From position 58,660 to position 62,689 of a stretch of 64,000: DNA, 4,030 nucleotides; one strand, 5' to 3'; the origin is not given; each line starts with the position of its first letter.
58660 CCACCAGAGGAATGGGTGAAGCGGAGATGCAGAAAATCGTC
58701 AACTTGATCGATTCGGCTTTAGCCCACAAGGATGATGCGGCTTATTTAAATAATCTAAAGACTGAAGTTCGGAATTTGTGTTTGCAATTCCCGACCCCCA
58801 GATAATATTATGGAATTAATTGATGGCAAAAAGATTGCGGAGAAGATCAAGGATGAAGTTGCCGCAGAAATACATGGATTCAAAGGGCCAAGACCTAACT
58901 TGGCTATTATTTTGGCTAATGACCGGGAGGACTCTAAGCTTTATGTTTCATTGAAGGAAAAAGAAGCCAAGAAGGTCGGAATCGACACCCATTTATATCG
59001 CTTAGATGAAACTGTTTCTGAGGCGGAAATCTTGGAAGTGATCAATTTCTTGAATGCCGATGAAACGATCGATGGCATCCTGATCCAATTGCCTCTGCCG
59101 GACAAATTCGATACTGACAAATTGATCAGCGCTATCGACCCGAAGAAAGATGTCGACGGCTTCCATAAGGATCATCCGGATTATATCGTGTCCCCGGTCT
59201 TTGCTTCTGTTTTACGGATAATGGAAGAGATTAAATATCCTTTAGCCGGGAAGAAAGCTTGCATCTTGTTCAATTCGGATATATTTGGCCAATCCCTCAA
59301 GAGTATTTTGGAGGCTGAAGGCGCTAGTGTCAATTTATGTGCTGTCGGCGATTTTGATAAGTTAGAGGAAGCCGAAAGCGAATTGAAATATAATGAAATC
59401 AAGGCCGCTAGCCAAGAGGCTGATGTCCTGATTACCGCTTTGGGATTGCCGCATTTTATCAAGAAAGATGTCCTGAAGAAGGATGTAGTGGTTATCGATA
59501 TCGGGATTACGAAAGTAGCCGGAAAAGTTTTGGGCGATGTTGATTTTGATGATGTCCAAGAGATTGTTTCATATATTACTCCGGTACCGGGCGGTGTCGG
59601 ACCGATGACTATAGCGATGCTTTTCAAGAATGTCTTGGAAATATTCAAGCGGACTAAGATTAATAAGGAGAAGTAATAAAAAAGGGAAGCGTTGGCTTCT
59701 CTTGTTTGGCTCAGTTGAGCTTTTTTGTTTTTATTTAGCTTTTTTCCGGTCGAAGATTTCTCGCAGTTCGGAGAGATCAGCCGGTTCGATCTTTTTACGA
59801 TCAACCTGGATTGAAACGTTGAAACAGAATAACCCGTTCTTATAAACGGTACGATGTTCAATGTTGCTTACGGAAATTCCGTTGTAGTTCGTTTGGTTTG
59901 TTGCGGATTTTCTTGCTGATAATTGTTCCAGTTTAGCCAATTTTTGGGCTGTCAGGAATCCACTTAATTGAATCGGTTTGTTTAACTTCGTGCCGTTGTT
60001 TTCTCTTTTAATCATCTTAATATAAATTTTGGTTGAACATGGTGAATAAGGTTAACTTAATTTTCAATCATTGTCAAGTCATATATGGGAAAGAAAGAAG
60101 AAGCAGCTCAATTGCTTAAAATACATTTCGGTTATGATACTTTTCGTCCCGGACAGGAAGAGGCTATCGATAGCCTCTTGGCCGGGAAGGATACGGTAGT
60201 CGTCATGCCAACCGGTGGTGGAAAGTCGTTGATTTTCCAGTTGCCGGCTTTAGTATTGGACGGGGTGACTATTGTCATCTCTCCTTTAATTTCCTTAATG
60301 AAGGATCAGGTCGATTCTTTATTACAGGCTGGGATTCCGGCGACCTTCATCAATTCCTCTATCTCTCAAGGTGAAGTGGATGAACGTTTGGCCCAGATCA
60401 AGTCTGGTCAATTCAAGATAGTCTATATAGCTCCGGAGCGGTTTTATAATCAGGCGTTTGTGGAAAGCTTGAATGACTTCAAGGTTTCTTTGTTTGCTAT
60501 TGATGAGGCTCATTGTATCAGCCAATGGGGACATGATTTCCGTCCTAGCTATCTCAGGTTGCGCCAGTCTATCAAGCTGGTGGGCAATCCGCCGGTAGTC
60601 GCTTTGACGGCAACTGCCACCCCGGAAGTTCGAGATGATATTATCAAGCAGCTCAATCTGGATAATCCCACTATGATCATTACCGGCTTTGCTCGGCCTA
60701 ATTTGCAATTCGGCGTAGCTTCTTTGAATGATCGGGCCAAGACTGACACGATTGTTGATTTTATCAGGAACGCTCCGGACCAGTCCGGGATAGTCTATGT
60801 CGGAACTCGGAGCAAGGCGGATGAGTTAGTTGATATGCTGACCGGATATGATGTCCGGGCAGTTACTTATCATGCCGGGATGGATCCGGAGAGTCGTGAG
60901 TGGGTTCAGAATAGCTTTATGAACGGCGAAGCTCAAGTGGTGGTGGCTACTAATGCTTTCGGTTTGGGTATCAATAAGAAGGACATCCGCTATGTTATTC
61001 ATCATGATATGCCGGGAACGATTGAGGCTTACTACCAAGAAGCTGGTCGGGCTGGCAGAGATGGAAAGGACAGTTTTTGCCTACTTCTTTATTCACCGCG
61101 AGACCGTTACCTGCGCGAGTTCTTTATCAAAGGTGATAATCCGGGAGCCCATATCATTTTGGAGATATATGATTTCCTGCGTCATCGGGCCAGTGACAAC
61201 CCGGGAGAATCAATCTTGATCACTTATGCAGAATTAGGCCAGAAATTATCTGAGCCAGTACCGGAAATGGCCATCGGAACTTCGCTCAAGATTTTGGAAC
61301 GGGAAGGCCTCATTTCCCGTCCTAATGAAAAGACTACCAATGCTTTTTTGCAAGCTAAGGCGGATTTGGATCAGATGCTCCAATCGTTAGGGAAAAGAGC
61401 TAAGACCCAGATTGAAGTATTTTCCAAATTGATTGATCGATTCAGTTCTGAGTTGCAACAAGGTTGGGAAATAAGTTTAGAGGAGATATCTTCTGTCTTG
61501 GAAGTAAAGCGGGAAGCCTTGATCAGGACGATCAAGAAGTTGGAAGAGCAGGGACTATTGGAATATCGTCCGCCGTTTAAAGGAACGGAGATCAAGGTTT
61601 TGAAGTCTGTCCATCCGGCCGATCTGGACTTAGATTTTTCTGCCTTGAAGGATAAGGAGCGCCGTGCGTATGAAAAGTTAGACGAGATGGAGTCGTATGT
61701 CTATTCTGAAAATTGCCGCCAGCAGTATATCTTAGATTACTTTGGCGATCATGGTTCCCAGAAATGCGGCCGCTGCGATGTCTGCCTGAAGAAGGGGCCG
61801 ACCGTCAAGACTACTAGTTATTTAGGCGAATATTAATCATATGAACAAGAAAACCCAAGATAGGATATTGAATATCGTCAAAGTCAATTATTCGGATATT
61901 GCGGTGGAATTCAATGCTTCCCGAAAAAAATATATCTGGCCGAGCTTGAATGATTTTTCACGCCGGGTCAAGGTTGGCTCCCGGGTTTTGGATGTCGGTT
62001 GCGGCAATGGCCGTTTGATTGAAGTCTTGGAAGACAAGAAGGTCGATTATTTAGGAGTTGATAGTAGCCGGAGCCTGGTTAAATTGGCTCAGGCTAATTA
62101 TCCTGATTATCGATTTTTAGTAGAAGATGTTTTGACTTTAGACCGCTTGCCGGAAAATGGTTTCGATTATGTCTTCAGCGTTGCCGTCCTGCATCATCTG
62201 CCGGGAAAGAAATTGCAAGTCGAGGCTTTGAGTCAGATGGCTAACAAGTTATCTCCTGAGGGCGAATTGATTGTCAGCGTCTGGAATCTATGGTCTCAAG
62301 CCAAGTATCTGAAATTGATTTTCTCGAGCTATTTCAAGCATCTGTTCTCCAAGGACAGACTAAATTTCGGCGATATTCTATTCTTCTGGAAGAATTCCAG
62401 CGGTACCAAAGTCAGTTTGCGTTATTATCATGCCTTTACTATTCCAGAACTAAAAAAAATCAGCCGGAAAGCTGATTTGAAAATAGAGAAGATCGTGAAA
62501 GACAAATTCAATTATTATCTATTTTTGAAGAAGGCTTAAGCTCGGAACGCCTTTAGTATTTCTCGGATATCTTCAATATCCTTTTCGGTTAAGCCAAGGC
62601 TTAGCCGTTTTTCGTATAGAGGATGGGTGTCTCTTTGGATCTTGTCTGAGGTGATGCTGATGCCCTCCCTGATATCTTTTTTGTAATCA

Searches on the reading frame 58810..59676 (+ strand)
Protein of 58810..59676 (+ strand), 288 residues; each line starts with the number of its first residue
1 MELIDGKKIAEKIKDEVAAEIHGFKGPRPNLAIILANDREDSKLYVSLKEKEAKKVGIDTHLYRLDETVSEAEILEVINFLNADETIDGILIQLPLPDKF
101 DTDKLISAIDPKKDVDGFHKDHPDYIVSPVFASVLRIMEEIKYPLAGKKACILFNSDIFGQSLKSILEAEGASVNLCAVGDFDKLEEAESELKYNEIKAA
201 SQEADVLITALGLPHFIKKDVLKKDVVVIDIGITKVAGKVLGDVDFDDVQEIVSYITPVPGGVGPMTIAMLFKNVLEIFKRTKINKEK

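Call 38: search_protein_families(library=pfam, proteins=[window:58810-59676:+], max_evalue=1)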
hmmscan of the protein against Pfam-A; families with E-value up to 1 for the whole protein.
window:58810-59676:+ (288 aa): 4 families
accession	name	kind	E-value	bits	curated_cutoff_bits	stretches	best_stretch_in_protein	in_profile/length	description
PF02882.25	THF_DHG_CYH_C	-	8.4e-41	139.4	27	1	124-282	13-159/160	Tetrahydrofolate dehydrogenase/cyclohydrolase, NAD(P)-binding domain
PF00763.28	THF_DHG_CYH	-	2.3e-37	128.2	32.8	1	4-116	1-115/115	Tetrahydrofolate dehydrogenase/cyclohydrolase, catalytic domain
PF00670.27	AdoHcyase_NAD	-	0.0046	17.5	27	1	145-233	21-111/162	S-adenosyl-L-homocysteine hydrolase, NAD binding domain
PF04481.18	DUF561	-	0.082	12.5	21.6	1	164-218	72-130/243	Protein of unknown function (DUF561)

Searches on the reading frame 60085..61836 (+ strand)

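Call 7: search_protein_families(library=pfam, proteins=[window:60085-61836:+], max_evalue=0.001)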
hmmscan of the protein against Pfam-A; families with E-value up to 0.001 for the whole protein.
window:60085-61836:+ (583 aa): 6 families
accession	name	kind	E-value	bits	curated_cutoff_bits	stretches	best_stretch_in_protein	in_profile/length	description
PF00270.35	DEAD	-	8e-28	97.7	26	1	21-183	1-165/167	DEAD/DEAH box helicase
PF00271.37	Helicase_C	-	1.4e-26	93.3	23.5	1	219-327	2-110/110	Helicase conserved C-terminal domain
PF16124.10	RecQ_Zn_bind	-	1.4e-13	51.7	25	1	522-568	18-66/66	RecQ zinc-binding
PF04851.21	ResIII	-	1e-07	32.4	22.5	1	20-180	4-162/164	Type III restriction enzyme, res subunit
PF13545.12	HTH_Crp_2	-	1.8e-05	25.1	27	1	462-495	22-55/70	Crp-like helix-turn-helix domain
PF01047.28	MarR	-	3.8e-05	23.9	24.6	0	462-493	17-48/59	MarR family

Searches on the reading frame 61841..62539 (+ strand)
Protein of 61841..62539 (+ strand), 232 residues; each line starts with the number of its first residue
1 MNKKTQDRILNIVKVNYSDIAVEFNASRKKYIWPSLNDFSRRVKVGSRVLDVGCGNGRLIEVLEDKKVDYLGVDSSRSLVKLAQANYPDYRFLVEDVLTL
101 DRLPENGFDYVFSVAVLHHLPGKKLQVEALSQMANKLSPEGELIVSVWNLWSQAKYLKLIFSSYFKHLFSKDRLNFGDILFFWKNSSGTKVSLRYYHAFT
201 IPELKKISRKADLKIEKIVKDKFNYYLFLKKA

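Call 38: search_protein_families(library=pfam, proteins=[window:61841-62539:+], max_evalue=1)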
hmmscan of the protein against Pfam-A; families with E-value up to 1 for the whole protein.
window:61841-62539:+ (232 aa): 16 families
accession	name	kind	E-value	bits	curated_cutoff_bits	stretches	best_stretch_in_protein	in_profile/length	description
PF08241.18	Methyltransf_11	-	1.7e-16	61.1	21.2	1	50-145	1-95/95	Methyltransferase domain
PF13649.12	Methyltransf_25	-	3.7e-16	60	27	1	49-141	1-97/97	Methyltransferase domain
PF08242.18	Methyltransf_12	-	2.7e-15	57.3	30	1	50-143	1-98/98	Methyltransferase domain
PF13847.12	Methyltransf_31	-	7.4e-15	55.3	27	1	45-149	3-113/145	Methyltransferase domain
PF13489.12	Methyltransf_23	-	1.1e-14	54.9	27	1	30-159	7-131/164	Methyltransferase domain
PF07021.18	MetW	-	1.3e-09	38.4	21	1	40-112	8-80/193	Methionine biosynthesis protein MetW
PF08003.17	Methyltransf_9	-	3.9e-08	33.1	23.8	1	33-146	104-218/315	Protein of unknown function (DUF1698)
PF05175.20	MTS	-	5e-05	23.4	23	1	45-159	31-152/170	Methyltransferase small domain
PF02353.26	CMAS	-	0.00014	21.7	27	1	42-145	59-164/273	Mycolic acid cyclopropane synthetase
PF13679.12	Methyltransf_32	-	0.018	15.4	27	1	46-86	26-72/143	Methyltransferase domain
PF05401.17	NodS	-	0.03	14.6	24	1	36-145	34-144/201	Nodulation protein S (NodS)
PF01135.25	PCMT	-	0.043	14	20.3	1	43-86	71-117/210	Protein-L-isoaspartate(D-aspartate) O-methyltransferase (PCMT)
PF01739.24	CheR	-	0.05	13.5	27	1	95-145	125-173/195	CheR methyltransferase, SAM binding domain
PF02390.23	Methyltransf_4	-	0.067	13.1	24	1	49-86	5-44/173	Putative methyltransferase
PF03848.20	TehB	-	0.089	12.7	20.4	1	46-146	31-134/193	Tellurite resistance protein TehB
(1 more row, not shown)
